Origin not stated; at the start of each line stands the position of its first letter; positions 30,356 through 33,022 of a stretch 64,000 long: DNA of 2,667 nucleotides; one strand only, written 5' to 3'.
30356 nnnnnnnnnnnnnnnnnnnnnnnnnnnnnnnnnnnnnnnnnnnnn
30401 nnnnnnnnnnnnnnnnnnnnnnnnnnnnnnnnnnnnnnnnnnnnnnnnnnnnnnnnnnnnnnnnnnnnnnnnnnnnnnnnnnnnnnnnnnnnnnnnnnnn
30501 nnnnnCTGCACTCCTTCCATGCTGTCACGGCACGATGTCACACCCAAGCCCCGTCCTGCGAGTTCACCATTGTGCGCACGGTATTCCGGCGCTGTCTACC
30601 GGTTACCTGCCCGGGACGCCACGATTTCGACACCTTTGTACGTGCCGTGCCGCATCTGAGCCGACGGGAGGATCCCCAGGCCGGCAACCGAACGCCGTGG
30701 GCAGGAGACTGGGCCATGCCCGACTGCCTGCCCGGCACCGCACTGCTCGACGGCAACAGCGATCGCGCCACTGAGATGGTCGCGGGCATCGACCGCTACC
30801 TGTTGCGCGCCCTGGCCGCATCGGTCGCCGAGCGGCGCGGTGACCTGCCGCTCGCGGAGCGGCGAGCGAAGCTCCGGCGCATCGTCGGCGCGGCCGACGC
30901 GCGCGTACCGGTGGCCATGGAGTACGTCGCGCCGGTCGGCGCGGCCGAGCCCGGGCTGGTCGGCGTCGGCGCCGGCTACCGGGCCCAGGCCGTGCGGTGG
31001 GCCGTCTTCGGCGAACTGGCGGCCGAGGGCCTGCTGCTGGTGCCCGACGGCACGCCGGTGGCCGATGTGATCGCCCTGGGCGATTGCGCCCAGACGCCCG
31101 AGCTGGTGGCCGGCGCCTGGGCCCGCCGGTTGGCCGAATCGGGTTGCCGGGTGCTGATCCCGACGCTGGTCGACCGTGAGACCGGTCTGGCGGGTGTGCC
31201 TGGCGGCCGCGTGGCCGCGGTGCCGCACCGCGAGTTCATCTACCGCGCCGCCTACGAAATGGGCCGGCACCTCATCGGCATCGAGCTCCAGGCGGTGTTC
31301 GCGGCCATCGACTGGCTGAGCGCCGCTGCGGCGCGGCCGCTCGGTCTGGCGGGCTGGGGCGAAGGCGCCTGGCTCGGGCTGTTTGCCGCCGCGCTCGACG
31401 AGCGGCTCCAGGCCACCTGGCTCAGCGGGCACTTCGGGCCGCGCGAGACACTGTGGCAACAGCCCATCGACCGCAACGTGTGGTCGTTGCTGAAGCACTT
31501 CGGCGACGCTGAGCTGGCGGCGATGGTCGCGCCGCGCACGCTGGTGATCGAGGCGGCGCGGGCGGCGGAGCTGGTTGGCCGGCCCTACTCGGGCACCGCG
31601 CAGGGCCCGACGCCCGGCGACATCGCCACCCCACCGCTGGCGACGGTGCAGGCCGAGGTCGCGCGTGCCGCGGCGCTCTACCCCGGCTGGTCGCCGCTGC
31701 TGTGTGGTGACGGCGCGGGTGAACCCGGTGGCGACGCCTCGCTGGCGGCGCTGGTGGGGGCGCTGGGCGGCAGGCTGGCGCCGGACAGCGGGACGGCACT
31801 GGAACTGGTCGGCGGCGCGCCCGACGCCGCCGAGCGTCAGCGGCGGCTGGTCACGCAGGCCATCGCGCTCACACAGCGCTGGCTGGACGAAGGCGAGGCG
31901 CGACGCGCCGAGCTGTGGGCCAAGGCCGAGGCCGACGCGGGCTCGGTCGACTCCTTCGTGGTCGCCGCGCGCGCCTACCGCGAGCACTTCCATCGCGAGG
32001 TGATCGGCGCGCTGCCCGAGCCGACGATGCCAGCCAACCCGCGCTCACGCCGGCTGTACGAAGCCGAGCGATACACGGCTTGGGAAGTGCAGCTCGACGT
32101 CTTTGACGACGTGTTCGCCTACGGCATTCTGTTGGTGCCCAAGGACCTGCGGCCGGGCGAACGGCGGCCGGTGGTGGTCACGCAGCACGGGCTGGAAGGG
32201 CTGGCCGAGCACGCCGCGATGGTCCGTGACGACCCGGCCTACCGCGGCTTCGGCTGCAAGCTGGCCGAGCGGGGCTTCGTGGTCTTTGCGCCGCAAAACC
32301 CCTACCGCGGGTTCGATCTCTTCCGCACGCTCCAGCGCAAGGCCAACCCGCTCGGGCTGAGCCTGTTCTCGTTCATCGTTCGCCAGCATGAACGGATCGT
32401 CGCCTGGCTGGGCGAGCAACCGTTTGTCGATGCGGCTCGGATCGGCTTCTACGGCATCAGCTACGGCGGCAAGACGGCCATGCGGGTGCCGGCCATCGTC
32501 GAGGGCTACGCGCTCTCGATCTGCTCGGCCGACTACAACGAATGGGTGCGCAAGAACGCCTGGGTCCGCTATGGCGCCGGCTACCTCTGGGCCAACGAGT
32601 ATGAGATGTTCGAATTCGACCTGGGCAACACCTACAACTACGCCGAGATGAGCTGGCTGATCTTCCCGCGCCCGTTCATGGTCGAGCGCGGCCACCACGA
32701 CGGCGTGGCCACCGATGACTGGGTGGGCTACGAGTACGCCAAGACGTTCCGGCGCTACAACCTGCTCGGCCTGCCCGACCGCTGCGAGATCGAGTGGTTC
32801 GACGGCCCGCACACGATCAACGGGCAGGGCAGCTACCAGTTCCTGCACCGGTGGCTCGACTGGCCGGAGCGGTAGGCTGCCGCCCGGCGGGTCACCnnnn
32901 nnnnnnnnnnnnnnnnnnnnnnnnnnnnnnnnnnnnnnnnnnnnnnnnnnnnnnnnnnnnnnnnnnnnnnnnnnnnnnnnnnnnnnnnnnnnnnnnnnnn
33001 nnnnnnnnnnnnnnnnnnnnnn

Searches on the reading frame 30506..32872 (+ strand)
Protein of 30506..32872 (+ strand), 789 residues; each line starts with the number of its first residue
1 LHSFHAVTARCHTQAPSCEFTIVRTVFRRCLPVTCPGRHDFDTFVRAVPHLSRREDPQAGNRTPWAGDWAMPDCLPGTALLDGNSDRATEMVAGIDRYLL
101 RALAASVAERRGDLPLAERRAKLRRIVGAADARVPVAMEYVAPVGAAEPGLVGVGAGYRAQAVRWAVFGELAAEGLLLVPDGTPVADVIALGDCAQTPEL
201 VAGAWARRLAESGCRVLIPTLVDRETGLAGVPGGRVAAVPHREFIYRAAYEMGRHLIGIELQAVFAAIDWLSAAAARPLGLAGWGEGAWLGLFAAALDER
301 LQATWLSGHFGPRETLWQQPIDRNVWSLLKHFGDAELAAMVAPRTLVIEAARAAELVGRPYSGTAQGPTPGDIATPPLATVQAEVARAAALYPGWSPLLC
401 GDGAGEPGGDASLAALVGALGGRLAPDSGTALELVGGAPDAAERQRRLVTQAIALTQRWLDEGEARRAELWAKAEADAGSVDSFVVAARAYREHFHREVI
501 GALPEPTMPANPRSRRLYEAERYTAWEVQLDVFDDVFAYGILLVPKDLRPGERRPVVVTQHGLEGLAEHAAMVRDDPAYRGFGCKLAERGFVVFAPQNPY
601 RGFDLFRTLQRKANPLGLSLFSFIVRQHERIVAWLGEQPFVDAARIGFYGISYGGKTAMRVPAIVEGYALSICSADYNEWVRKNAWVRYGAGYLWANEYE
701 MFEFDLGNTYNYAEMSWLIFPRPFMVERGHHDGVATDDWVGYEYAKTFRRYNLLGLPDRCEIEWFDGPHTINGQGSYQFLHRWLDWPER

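Call 18: search_protein_families(library=pfam, proteins=[window:30506-32872:+], max_evalue=0.0001)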
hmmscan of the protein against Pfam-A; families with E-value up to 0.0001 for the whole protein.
window:30506-32872:+ (789 aa): 1 family
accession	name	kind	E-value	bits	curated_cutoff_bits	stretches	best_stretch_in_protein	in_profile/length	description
PF01738.24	DLH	-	9.2e-06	25.8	21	0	582-662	33-115/217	Dienelactone hydrolase family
